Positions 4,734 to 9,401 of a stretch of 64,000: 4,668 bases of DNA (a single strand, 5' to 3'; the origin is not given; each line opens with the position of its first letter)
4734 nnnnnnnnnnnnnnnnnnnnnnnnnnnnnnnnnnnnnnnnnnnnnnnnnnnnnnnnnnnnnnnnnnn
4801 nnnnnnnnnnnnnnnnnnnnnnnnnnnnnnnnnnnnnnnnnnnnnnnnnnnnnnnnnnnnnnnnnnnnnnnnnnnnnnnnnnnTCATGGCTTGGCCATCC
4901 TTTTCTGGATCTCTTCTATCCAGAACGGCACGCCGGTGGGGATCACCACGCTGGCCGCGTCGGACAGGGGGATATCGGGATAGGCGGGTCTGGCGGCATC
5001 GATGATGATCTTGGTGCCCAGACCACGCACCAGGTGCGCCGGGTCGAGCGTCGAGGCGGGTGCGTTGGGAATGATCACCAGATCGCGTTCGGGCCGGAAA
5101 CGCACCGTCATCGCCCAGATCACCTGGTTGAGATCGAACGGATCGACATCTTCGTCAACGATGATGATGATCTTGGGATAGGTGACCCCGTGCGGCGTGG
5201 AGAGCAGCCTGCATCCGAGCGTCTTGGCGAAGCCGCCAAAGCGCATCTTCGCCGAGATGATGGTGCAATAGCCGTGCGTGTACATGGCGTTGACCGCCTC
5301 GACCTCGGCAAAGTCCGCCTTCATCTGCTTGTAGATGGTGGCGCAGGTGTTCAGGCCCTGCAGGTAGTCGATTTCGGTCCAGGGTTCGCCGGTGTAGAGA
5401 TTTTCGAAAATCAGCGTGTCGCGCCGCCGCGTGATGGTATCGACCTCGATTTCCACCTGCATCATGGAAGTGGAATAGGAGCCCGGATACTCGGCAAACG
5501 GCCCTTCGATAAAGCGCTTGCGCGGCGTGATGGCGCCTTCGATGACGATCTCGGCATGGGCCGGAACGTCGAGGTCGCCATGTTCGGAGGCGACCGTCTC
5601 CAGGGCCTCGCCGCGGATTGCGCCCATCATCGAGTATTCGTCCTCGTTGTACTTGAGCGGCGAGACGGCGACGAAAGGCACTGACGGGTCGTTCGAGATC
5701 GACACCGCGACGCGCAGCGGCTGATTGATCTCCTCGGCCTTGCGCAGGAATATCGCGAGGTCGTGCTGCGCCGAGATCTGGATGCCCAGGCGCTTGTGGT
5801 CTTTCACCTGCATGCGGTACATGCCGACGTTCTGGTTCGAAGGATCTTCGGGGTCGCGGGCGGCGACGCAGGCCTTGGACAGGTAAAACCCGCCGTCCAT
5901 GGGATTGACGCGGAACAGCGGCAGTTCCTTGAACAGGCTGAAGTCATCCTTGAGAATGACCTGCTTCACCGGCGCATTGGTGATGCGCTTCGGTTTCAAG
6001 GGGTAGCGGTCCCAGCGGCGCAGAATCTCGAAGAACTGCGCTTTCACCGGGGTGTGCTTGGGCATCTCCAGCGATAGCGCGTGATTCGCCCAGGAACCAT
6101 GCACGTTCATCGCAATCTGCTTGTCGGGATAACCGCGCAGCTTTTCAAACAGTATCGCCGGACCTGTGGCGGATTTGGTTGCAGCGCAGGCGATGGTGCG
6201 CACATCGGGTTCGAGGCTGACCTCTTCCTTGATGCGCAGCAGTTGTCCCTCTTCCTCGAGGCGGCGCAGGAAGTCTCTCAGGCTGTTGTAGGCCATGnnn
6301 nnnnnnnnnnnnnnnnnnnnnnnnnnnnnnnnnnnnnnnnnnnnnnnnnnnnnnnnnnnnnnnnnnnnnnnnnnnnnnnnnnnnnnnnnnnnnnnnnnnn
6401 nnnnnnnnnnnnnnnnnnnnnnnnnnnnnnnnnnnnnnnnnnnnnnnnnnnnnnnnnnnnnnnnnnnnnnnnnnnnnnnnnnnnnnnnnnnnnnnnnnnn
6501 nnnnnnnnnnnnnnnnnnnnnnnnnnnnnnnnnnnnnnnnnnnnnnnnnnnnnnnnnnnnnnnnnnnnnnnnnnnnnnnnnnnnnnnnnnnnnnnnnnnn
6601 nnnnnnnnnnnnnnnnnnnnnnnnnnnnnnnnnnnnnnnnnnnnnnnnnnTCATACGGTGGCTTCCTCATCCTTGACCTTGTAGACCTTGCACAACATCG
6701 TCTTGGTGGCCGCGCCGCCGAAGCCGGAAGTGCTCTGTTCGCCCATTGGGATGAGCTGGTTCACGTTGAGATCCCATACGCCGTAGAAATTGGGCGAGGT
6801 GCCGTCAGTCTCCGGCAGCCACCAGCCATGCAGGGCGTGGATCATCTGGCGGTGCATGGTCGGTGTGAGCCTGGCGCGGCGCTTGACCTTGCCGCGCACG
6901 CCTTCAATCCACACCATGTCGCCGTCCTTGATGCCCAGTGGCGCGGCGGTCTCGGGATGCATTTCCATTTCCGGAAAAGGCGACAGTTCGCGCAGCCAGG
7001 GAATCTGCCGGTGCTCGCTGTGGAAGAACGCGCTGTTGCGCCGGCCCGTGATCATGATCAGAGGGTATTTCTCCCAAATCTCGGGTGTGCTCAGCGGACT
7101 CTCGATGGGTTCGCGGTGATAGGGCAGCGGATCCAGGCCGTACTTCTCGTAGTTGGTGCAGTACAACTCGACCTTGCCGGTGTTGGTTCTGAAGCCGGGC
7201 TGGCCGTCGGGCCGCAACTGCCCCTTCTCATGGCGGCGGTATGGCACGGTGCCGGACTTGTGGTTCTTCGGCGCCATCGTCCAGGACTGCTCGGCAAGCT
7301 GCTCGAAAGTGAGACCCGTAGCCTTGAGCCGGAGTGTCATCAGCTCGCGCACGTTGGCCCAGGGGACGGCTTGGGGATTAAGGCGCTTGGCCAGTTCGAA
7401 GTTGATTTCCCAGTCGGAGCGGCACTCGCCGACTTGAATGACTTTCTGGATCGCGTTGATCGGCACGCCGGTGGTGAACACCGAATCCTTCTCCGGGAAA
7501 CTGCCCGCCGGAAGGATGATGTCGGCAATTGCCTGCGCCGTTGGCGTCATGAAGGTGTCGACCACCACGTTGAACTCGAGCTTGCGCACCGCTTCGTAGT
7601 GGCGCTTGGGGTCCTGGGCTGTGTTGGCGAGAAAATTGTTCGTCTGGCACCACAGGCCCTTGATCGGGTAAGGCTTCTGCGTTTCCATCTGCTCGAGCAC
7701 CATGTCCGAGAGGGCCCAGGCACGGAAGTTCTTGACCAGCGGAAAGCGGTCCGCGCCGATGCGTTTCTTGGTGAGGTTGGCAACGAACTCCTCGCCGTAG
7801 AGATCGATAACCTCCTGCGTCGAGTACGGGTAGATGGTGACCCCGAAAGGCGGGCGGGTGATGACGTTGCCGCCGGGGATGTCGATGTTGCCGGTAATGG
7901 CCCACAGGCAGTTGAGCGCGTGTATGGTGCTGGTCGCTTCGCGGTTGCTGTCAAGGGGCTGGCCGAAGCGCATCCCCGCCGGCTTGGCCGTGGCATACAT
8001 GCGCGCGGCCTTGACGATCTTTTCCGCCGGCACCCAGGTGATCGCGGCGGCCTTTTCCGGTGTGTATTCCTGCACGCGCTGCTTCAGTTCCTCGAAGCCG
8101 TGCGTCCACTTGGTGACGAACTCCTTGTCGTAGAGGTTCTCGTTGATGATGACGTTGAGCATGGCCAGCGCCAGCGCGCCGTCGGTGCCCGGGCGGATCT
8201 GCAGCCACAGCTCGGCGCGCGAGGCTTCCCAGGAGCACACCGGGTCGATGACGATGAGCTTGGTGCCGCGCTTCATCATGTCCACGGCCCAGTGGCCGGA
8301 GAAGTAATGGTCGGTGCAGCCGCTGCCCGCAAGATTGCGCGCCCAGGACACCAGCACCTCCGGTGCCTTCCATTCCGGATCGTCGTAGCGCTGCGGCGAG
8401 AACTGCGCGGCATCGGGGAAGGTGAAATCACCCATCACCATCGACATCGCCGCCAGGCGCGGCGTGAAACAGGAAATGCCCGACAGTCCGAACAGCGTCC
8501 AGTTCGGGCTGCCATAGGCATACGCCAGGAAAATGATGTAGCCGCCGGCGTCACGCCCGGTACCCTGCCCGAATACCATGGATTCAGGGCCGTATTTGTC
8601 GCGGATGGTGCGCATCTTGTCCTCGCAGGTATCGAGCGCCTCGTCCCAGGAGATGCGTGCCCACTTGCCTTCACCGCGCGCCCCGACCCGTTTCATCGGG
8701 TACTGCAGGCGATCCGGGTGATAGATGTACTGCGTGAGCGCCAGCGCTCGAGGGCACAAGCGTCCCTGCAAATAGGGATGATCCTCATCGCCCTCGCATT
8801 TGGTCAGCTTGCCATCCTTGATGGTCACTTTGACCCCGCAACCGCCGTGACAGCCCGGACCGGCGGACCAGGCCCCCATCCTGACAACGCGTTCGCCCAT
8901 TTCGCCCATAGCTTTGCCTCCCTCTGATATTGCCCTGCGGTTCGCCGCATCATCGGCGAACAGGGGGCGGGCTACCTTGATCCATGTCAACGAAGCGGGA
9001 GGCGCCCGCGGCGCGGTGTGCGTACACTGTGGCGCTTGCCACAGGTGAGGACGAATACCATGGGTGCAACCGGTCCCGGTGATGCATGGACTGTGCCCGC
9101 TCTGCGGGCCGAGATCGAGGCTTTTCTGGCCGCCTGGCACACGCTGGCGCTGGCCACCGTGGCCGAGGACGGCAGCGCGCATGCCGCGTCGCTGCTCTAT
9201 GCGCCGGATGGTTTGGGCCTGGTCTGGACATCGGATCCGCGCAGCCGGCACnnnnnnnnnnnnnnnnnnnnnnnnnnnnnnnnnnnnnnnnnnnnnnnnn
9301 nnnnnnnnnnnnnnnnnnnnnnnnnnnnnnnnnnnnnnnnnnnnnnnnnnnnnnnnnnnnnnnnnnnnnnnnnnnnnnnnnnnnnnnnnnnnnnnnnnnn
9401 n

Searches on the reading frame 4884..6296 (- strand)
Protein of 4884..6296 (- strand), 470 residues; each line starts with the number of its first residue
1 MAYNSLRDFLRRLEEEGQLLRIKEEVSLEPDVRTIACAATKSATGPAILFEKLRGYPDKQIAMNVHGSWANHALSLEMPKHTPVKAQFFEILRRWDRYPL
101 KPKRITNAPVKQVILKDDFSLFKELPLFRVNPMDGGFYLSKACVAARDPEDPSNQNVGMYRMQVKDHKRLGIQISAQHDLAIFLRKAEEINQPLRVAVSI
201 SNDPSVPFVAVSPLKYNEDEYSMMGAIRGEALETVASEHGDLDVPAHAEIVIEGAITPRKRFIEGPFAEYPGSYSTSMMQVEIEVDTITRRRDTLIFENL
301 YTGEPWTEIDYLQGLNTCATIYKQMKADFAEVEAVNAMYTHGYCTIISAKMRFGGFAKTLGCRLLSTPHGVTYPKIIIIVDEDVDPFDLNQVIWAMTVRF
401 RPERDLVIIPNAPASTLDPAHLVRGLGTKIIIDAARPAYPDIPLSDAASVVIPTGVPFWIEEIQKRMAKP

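Call 8: search_protein_families(library=pfam, proteins=[window:4884-6296:-], max_evalue=0.001)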
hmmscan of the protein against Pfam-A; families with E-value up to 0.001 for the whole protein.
window:4884-6296:- (470 aa): 3 families
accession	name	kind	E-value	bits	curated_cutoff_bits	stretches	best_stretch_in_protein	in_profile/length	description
PF01977.22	UbiD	-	3.6e-55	186.8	23.3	1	106-305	6-206/206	3-octaprenyl-4-hydroxybenzoate carboxy-lyase Rift-related domain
PF20696.2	UbiD_C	-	2.2e-31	108.9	24.2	1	311-434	2-127/127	3-octaprenyl-4-hydroxybenzoate carboxy-lyase C-terminal domain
PF20695.2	UbiD_N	-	1.9e-15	57.1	24.3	1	10-85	1-72/78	3-octaprenyl-4-hydroxybenzoate carboxy-lyase N-terminal domain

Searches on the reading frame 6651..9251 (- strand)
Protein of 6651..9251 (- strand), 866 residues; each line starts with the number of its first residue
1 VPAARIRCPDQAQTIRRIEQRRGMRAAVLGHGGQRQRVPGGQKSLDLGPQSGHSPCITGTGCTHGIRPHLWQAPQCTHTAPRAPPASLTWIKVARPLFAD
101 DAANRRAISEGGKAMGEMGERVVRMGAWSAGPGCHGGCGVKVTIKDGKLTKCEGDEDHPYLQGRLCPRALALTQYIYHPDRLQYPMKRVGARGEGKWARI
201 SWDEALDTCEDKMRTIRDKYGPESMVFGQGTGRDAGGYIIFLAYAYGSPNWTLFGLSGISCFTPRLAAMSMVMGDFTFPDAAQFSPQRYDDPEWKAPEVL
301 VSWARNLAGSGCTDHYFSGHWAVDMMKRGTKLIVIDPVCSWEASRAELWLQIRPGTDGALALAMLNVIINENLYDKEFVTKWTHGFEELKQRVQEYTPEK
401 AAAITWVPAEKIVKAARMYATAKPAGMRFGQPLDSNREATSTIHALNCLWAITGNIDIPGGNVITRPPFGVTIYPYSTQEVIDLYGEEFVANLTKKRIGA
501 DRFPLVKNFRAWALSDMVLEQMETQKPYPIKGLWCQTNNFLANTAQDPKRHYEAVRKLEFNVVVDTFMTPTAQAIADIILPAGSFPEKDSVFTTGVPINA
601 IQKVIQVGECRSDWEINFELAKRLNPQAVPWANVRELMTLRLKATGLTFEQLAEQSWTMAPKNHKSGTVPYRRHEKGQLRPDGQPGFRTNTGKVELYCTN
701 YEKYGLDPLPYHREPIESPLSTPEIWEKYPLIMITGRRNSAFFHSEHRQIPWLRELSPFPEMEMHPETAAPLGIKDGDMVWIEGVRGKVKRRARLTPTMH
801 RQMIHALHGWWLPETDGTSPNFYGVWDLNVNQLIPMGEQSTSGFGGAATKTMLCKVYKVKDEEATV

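Call 17: search_protein_families(library=pfam, proteins=[window:6651-9251:-], max_evalue=0.001)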
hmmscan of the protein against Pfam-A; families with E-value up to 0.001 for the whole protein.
window:6651-9251:- (866 aa): 3 families
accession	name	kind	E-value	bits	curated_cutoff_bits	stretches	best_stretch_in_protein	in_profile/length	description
PF00384.28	Molybdopterin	-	1.4e-38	133.3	24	1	181-623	1-353/353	Molybdopterin oxidoreductase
PF01568.27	Molydop_binding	-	2.9e-19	69.6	26.8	1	731-819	1-83/110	Molydopterin dinucleotide binding domain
PF04879.21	Molybdop_Fe4S4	-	1e-11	45.1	22.7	1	128-178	5-55/55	Molybdopterin oxidoreductase Fe4S4 domain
